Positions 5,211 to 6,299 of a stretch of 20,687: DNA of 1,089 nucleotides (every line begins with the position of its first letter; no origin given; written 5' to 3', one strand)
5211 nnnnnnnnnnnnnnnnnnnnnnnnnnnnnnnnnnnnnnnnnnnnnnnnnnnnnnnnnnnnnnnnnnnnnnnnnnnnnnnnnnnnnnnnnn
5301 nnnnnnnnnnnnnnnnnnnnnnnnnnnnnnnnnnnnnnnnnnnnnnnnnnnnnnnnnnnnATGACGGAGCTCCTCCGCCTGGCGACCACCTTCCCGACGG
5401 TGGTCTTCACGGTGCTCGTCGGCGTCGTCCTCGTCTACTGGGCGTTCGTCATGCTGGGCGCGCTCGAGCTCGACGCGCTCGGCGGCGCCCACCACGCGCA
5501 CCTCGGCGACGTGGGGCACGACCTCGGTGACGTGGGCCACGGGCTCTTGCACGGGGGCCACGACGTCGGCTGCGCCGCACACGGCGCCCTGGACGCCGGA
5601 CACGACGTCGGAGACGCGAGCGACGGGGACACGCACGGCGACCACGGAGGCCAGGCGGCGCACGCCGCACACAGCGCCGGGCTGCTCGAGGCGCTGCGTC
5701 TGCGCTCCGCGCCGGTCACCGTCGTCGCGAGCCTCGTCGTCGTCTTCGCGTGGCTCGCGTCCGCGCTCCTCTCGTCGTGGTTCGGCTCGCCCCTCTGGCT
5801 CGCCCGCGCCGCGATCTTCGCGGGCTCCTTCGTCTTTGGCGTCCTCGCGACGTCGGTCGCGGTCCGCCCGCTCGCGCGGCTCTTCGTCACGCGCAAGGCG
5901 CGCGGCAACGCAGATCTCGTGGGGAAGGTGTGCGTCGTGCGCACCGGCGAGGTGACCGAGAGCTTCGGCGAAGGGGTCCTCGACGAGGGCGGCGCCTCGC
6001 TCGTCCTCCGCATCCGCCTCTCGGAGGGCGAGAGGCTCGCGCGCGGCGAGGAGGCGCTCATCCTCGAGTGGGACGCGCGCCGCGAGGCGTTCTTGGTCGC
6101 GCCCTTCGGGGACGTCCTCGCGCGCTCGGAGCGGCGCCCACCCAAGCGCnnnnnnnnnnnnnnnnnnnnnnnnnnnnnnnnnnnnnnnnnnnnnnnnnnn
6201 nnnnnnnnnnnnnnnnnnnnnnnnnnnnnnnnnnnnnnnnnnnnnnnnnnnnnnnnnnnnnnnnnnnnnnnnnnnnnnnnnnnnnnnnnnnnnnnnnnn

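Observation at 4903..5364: Mini KcsA-like channel with non-canonical GYS selectivity filter at the head of the flotillin cluster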

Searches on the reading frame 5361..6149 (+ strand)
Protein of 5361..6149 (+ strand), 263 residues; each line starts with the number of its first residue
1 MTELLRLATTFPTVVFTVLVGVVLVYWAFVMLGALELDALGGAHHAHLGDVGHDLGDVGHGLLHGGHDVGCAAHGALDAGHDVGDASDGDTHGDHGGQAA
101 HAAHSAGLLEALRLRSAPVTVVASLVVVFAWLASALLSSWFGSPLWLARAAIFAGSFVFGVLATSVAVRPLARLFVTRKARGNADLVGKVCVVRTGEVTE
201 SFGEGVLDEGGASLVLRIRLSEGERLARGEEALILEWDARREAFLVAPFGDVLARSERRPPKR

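Call 4: search_protein_families(library=pfam, proteins=[window:5361-6149:+], max_evalue=1)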
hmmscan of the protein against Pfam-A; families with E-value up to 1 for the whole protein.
window:5361-6149:+ (263 aa): 0 families

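Call 7: search_protein_families(library=ncbifam, proteins=[window:5361-6149:+], max_evalue=1)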
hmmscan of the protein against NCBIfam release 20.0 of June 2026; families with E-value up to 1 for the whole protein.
window:5361-6149:+ (263 aa): 0 families

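Call 22: search_protein_families(library=padloc, proteins=[window:5361-6149:+], max_evalue=0.01)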
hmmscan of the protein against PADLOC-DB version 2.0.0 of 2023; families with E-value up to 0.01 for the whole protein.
window:5361-6149:+ (263 aa): 0 families

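Call 24: search_solved_structures(query=window:5361-6149:+, max_evalue=10)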
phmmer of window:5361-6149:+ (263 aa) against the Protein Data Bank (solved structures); distinct sequences matched with E-value up to 10: 4.
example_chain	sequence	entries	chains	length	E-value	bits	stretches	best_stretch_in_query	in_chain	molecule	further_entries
7qvm_R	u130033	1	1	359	0.9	12.4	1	83-165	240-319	Oxytocin receptor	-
2wsc_D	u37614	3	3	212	1.5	11.6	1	163-252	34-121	PHOTOSYSTEM I REACTION CENTER SUBUNIT II, CHLOROPLASTIC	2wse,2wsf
5e5w_A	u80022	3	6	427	2.1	11.2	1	119-156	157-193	Hemagglutinin-esterase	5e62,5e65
5e64_A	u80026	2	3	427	2.1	11.2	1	119-156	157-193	Hemagglutinin-esterase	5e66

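Call 45: find_homologous_proteins(query=window:5361-6149:+, max_evalue=0.001)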
Query window:5361-6149:+ (263 aa): 126 proteins with E <= 0.001 among 8000 candidates; the best 120 are listed.
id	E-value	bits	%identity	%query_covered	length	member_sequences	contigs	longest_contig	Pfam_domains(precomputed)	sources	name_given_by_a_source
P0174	9.6e-165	565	100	100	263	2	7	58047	-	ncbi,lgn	-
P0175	9.0e-62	227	53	61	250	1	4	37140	-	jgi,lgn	jgi:hypothetical protein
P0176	4.0e-54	202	44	97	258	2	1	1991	-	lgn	-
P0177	3.5e-53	199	46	98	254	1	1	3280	-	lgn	-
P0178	4.9e-53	199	43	98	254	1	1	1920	-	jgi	jgi:hypothetical protein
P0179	5.9e-52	195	42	98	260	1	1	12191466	-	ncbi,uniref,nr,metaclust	ncbi:hypothetical protein AKJ09_05558 [Labilithrix luteola]|uniref:DUF1449 family protein n=1 Tax=La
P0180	1.4e-51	194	44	98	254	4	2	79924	-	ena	-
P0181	2.3e-51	193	49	100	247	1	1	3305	-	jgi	jgi:hypothetical protein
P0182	7.5e-51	191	47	96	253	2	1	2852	-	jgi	jgi:hypothetical protein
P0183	1.9e-50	190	42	96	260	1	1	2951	-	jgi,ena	-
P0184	5.5e-50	189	40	98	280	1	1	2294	-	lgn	-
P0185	6.0e-50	188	42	97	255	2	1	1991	-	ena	-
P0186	2.4e-49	186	42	51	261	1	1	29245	-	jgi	jgi:hypothetical protein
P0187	2.8e-49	186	44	98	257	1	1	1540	-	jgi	jgi:hypothetical protein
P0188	2.9e-49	186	45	98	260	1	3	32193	-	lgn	-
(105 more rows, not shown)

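Call 50: search_protein_families(library=pfam, alignment_id=A2, max_evalue=0.01)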
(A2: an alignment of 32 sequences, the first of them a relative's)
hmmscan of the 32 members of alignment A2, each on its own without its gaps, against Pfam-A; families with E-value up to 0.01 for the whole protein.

A. member 1, P0174 (263 aa): 0 families

B. families by the number of members that match (of 32 scanned): 2 families
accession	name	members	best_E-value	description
PF21001.2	YqiJ_N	4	2.7e-06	Inner membrane protein YqiJ, N-terminal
PF22807.2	TrAA12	1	1.4e-05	TrAA12-like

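Call 67: predict_structure(alignment_id=A2)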
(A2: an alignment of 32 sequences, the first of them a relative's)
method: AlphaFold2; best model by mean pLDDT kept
length: 263 residues; sequences in the alignment: 32
mean_pLDDT: 76.8   pTM: 0.58
mean pLDDT of the five models: 76.8, 76.7, 76.6, 75.1, 74.5
residues with pLDDT >= 90: 112; 70-90: 76; 50-70: 17; < 50: 58
segments of 3 or more residues with pLDDT < 50: 42-99
pLDDT, mean of each block of 10 residues (from residue 1): 83 88 91 72 43 38 37 39 41 42 68 75 93 93 86 94 92 74 92 96 92 90 97 97 96 86 82
secondary structure, 60 per line:
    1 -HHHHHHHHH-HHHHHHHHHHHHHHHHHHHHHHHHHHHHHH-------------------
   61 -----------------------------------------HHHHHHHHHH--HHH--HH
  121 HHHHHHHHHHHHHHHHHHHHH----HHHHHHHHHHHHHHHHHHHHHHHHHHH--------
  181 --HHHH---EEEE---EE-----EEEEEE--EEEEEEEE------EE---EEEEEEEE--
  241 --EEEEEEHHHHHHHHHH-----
elements in order: H2-10 H12-41 H102-111 H119-141 H146-172 H183-186 E190-193 E204-209 E212-219 E231-238 E243-248 H249-258

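Call 71: fold_search(model_id=the predicted structure, library=pdb)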
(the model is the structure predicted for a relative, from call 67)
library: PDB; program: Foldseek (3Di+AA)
matches with E <= 10: 324; with E <= 0.001: 2
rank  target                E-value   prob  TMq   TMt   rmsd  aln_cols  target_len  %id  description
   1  8z5g_AA               2.3e-05  1.00  0.20  0.34  11.8       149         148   16  Cryo-EM structure of E.coli SPFH-NfeD family protein complex QmcA-YbbJ (released 2024-08-21)
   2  3wwv                  6.4e-04  1.00  0.21  0.77   2.3        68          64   16  C-terminal domain of stomatin operon partner protein 1510-C from Pyrococcus horikoshii (released 2014-10-01)
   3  2k14_MODEL_1_A        1.1e-03  1.00  0.22  0.63   8.5        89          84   22  Solution structure of the soluble domain of the NfeD protein YuaF from Bacillus subtilis (released 2008-08-26)
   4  2k5h_MODEL_1_A        9.2e-03  1.00  0.21  0.51   3.3        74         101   19  Solution NMR structure of protein encoded by MTH693 from Methanobacterium thermoautotrophicum: Northeast Struc (released 2008-08-19)
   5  7dcy                  1.5e-02  0.82  0.18  0.08  11.5       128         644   11  Apo form of Mycoplasma genitalium RNase R (released 2021-03-17)
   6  2id0_A                2.0e-02  0.60  0.17  0.08  14.9       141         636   11  Escherichia coli RNase II (released 2006-10-03)
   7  7did_A                2.2e-02  0.77  0.18  0.08  11.6       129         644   12  Mycoplasma genitalium RNase R in complex with ribose methylated single-stranded RNA (released 2021-03-17)
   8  7dic_A                2.6e-02  0.80  0.19  0.09  11.3       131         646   13  Mycoplasma genitalium RNase R in complex with single-stranded RNA (released 2021-03-17)
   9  5xgu_B                2.6e-02  0.51  0.17  0.09  12.8       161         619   12  Escherichia coli. RNase R (released 2017-10-18)
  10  1k0r_A                3.6e-02  0.60  0.17  0.14   8.0       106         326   14  Crystal Structure of Mycobacterium tuberculosis NusA (released 2001-12-21)
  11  2ix1_A                4.0e-02  0.75  0.19  0.09  10.6       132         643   14  RNase II D209N mutant (released 2006-10-05)
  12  5xgu_A                5.5e-02  0.44  0.18  0.09  11.8       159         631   12  Escherichia coli. RNase R (released 2017-10-18)
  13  6drh_F                5.5e-02  0.06  0.09  0.11  20.1       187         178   12  ADP-ribosyltransferase toxin/immunity pair (released 2018-10-31)
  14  4gop_B                6.2e-02  0.60  0.15  0.26   5.7        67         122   15  Structure and Conformational Change of a Replication Protein A Heterotrimer Bound to ssDNA (released 2012-11-28)
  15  2ix0                  6.2e-02  0.60  0.19  0.09  11.0       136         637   15  RNase II (released 2006-10-05)
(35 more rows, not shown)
